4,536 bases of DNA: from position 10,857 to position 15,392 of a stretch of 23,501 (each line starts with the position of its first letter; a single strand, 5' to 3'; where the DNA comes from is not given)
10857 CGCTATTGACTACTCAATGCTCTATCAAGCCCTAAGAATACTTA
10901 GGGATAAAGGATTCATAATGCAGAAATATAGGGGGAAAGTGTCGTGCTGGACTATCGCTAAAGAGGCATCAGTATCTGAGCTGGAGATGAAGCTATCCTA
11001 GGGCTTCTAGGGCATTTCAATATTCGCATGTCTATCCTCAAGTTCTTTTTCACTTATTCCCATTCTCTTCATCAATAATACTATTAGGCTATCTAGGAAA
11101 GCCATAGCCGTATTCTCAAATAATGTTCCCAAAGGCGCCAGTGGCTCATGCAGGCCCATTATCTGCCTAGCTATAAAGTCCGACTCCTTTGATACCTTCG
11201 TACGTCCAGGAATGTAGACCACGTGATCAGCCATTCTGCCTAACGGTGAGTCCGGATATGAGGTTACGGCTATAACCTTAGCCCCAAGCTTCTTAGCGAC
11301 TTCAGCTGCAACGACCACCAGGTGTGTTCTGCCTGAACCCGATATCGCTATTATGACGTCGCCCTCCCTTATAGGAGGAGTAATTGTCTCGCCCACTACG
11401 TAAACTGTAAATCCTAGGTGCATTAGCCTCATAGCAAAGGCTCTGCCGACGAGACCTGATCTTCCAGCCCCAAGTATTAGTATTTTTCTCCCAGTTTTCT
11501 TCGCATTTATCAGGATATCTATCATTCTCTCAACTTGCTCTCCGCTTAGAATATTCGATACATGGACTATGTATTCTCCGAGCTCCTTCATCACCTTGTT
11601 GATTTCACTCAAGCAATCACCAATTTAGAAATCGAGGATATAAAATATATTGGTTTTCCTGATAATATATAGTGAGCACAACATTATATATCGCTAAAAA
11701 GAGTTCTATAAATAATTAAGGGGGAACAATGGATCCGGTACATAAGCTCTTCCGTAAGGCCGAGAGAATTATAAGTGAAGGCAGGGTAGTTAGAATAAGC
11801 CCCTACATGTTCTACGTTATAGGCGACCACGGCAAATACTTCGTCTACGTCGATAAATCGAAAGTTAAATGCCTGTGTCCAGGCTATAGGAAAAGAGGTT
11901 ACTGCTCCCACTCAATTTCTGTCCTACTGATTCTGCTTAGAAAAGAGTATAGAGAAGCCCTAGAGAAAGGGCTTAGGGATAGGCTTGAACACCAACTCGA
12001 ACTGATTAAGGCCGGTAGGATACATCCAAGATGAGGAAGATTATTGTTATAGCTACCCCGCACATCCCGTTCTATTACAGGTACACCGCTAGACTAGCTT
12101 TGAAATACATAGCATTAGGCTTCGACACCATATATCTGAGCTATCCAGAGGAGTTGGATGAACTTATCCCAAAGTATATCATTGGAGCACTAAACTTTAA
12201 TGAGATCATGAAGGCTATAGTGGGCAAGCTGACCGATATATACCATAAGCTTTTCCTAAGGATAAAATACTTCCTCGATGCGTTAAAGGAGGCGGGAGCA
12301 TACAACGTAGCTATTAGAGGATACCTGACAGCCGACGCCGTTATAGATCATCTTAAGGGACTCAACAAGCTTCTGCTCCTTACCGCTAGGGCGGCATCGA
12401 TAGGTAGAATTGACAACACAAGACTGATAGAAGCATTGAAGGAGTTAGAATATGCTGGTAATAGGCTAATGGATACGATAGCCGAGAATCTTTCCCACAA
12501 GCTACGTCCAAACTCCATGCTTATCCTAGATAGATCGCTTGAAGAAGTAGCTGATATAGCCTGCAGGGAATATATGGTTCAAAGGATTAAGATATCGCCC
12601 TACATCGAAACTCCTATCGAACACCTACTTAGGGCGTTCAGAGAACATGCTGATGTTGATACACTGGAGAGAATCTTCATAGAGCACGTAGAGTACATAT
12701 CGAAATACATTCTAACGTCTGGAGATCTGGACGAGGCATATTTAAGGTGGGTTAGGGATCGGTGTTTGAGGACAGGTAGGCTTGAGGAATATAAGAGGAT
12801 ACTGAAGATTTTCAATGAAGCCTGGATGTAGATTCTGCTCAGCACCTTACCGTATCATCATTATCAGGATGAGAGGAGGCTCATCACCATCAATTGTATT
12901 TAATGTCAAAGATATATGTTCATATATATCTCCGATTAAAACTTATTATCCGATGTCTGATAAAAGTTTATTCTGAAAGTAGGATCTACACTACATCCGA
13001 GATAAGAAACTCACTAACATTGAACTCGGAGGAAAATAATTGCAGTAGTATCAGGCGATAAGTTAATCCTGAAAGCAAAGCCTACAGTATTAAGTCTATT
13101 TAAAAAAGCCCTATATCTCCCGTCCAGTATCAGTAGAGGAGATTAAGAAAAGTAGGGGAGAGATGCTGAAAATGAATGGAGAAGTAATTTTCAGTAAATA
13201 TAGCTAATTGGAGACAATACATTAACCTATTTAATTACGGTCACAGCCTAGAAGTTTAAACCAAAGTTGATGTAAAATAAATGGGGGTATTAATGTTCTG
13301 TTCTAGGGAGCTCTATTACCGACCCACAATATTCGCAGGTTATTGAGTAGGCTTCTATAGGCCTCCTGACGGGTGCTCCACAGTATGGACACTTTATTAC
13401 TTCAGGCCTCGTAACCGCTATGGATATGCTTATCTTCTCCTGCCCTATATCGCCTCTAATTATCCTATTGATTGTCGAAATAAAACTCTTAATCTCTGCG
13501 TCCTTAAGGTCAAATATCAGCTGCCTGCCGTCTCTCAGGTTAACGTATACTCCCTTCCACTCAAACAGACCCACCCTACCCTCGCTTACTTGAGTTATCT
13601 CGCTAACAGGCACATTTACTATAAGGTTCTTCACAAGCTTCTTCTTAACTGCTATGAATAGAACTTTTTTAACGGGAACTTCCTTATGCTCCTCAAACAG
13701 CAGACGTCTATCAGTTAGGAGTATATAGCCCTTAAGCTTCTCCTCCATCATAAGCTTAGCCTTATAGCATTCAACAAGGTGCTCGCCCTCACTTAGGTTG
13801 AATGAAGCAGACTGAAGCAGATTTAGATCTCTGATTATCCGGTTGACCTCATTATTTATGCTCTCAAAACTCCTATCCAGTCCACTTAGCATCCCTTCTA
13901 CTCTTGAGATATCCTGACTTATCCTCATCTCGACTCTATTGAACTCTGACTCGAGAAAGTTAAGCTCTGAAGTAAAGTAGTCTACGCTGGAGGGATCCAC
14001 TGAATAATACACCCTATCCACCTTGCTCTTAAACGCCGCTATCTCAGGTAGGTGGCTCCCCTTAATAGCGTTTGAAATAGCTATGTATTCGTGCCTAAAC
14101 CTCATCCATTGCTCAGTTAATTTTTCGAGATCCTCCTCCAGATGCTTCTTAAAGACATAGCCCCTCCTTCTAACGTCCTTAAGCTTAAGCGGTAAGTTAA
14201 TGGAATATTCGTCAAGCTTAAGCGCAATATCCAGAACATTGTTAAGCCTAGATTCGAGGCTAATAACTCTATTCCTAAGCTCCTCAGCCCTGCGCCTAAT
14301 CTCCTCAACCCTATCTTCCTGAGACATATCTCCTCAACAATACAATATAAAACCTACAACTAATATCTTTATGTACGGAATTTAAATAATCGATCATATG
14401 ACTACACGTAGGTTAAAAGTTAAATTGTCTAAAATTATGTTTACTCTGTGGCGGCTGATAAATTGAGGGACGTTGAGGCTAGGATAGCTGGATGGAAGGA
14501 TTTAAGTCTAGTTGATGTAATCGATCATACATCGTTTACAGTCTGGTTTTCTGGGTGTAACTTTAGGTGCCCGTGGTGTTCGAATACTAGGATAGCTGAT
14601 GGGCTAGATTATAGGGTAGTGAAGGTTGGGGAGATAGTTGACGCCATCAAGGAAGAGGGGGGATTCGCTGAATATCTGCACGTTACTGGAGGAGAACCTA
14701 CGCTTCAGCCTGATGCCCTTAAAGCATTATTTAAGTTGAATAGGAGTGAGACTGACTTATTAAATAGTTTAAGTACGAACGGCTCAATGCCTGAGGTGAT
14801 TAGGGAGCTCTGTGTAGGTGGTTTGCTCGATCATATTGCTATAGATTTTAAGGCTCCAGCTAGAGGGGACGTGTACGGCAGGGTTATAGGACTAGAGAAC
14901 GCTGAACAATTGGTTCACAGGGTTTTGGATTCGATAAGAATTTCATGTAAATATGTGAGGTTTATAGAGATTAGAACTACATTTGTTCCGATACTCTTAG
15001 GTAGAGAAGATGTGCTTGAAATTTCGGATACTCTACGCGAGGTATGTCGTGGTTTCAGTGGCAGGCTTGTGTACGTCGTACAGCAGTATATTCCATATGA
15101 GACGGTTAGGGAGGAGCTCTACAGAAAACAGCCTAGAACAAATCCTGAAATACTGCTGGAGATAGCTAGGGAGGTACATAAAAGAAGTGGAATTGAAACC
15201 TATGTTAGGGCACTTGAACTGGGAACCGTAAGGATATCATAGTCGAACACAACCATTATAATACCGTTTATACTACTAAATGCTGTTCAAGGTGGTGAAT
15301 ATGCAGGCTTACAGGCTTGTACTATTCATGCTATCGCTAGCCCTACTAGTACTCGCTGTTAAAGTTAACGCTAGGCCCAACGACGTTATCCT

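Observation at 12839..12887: Hidden dual-guide box C/D sRNA apparently targeting two neighbouring 16S rRNA sites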

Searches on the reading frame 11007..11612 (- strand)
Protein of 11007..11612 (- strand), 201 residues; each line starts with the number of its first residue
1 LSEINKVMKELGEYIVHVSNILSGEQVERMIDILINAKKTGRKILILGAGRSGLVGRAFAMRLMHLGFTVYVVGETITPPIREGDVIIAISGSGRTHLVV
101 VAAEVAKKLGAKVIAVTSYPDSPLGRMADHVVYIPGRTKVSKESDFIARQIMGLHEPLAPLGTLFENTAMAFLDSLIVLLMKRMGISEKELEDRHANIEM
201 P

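Call 6: search_protein_families(library=pfam, proteins=[window:11007-11612:-])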
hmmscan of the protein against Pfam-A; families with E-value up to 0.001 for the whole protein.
window:11007-11612:- (201 aa): 3 families
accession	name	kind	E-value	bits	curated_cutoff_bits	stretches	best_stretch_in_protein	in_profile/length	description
PF01380.27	SIS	-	3.5e-23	82.3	25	1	42-140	6-110/131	SIS domain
PF13580.11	SIS_2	-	9e-13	48.9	27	1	80-118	100-138/138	SIS domain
PF02826.25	2-Hacid_dh_C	-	0.00076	19.3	25.1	0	39-78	34-70/178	D-isomer specific 2-hydroxyacid dehydrogenase, NAD binding domain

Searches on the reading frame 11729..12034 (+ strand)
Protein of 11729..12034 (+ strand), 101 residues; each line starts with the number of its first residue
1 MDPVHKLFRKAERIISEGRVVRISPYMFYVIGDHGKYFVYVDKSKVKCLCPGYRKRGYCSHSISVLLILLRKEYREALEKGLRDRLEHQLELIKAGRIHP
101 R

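Call 6: search_protein_families(library=pfam, proteins=[window:11729-12034:+])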
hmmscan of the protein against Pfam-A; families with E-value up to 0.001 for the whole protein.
window:11729-12034:+ (101 aa): 1 family
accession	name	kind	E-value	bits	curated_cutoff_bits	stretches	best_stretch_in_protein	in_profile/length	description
PF04434.22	SWIM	-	0.00014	21.7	19.6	1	37-67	1-35/38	SWIM zinc finger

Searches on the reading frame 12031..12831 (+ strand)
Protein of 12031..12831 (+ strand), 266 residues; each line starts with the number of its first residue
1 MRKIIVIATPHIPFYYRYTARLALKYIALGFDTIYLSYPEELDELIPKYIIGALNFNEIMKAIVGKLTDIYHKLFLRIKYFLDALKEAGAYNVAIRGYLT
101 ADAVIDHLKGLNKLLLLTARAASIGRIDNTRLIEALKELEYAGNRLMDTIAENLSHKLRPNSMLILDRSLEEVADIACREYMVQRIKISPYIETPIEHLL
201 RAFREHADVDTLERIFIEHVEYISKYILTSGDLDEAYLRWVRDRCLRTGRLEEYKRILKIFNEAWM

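Call 6: search_protein_families(library=pfam, proteins=[window:12031-12831:+])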
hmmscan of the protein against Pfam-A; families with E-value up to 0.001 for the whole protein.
window:12031-12831:+ (266 aa): 0 families

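Call 12: find_related_loci(query=window:12031-12831:+, collection=genome_contigs, flank=3000)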
Query window:12031-12831:+ (266 aa) in genome_contigs; peptide patterns used: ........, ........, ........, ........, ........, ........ (x = any residue, [..] = any of these).
257 stretches matched a pattern, but none encodes a relative of the query by tblastn (E <= 1e-3).

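Call 53: find_encoding_contigs(protein=window:12031-12831:+, flank=1500, max_places=6)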
Protein window:12031-12831:+ (266 aa): no gene with exactly this product is on record in the collection.

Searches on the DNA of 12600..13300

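Call 4: search_rna_families(source=window, start=12600, end=13300, threshold=evalue, max_evalue=10, show_alignments=3)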
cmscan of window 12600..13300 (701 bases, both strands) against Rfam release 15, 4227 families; matches with E-value up to 10: 17.
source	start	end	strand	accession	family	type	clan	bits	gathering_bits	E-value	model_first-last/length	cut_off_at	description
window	12836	12891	-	RF00095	snoPyro_CD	Gene; snRNA; snoRNA; CD-box;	CL00132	21.7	45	0.049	1-58/58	no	Pyrococcus C/D box small nucleolar RNA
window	12992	13111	-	RF02393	sau-59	Gene; sRNA;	-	20.2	80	4.2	1-128/128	no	Staphylococcus sRNA sau-59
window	12908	12980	-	RF04335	Plastid-rpl20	Cis-reg;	-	19.7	53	3.8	1-80/80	no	Plastid-rpl20 3UTR RNA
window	12927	13005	+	RF00493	snoU2-30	Gene; snRNA; snoRNA; CD-box;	-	19.3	60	0.68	1-70/70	no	Small nucleolar RNA U2-30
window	12838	12888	-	RF01147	sR12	Gene; snRNA; snoRNA; CD-box;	-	18.4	38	0.21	1-52/52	no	Small nucleolar RNA sR12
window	12838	12890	-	RF01304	sR5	Gene; snRNA; snoRNA; CD-box;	-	18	40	0.1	1-53/53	no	Small nucleolar RNA sR5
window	12837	12891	-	RF01312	sR9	Gene; snRNA; snoRNA; CD-box;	-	16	36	2.7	1-55/55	no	Small nucleolar RNA sR9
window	12777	12857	+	RF00569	SNORD19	Gene; snRNA; snoRNA; CD-box;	CL00048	15.8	35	7.9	1-76/76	no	Small nucleolar RNA SNORD19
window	12837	12892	-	RF01128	sR43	Gene; snRNA; snoRNA; CD-box;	-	15.4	45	0.29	1-56/56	no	Small nucleolar RNA sR42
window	12952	12976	+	RF00612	SNORD75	Gene; snRNA; snoRNA; CD-box;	-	15.2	50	0.81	35-58/62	no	Small nucleolar RNA SNORD75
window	12831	12892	-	RF00274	SNORD57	Gene; snRNA; snoRNA; CD-box;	CL00058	15.2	47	4.7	1-72/72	no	Small nucleolar RNA SNORD57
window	12837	12891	-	RF01310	sR7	Gene; snRNA; snoRNA; CD-box;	-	14.9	37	0.83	1-57/57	no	Small nucleolar RNA sR7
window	12634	12709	-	RF00202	snoR66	Gene; snRNA; snoRNA; CD-box;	-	14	43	9.3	1-76/76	no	Small nucleolar RNA R66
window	12862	12886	-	RF01127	sR42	Gene; snRNA; snoRNA; CD-box;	-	13.9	38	1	40-63/63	no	Small nucleolar RNA sR42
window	12837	12889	-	RF01145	sR14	Gene; snRNA; snoRNA; CD-box;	-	12.3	38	1.3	1-54/54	no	Small nucleolar RNA sR14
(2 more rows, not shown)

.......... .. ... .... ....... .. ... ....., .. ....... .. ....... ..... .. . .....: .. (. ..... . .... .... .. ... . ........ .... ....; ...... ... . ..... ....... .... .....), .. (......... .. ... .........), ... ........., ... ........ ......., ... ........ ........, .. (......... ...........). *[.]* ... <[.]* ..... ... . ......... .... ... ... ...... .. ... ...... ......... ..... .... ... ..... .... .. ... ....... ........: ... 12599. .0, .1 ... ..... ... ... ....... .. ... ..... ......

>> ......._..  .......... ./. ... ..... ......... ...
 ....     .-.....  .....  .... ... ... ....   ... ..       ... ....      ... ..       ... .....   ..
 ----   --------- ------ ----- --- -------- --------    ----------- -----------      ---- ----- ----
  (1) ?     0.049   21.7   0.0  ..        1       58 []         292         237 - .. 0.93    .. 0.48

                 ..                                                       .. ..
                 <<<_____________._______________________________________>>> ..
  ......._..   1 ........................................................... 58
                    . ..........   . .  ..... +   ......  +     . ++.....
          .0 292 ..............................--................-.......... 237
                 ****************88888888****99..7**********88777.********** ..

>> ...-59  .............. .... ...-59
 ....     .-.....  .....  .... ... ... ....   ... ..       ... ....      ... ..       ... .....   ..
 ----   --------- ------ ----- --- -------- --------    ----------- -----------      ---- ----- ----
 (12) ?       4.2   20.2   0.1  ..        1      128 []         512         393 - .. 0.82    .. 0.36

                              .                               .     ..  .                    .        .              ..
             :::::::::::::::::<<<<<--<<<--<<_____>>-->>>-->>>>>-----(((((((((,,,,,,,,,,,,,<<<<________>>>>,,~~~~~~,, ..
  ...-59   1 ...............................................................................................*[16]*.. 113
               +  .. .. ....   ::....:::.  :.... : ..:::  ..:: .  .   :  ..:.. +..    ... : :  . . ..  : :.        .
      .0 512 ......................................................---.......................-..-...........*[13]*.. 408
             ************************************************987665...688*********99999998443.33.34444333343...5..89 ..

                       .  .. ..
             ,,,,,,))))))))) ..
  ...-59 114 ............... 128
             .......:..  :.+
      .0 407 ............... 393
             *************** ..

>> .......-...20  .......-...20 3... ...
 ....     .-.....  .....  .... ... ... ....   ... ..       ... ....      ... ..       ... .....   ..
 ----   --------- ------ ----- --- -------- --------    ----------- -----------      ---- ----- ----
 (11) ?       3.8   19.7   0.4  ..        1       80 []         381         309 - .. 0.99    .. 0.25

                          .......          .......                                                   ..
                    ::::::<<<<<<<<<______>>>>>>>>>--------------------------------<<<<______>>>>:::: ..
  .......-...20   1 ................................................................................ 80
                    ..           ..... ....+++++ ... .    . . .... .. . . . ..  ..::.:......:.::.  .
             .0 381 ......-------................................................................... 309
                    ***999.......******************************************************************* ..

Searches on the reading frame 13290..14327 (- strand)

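Call 6: search_protein_families(library=pfam, proteins=[window:13290-14327:-])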
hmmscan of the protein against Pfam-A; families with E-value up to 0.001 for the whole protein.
window:13290-14327:- (345 aa): 3 families
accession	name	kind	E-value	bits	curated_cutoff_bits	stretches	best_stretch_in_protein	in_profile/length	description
PF08271.17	Zn_Ribbon_TF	-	3.2e-05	23.8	29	1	312-339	2-30/43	TFIIB zinc-binding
PF02893.26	GRAM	-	0.0008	19.7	23.6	0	172-225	3-55/112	GRAM domain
PF13248.11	Zn_ribbon_3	-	0.00089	19.1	27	0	311-338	3-26/26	zinc-ribbon domain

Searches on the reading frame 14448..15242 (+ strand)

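Call 6: search_protein_families(library=pfam, proteins=[window:14448-15242:+])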
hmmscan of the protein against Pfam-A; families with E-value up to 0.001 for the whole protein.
window:14448-15242:+ (264 aa): 2 families
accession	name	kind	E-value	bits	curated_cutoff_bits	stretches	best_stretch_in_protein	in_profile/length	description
PF04055.27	Radical_SAM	-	3.6e-19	70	29.5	1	34-167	4-137/166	Radical SAM superfamily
PF13353.11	Fer4_12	-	4.8e-07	30.6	22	1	30-119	8-98/137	4Fe-4S single cluster domain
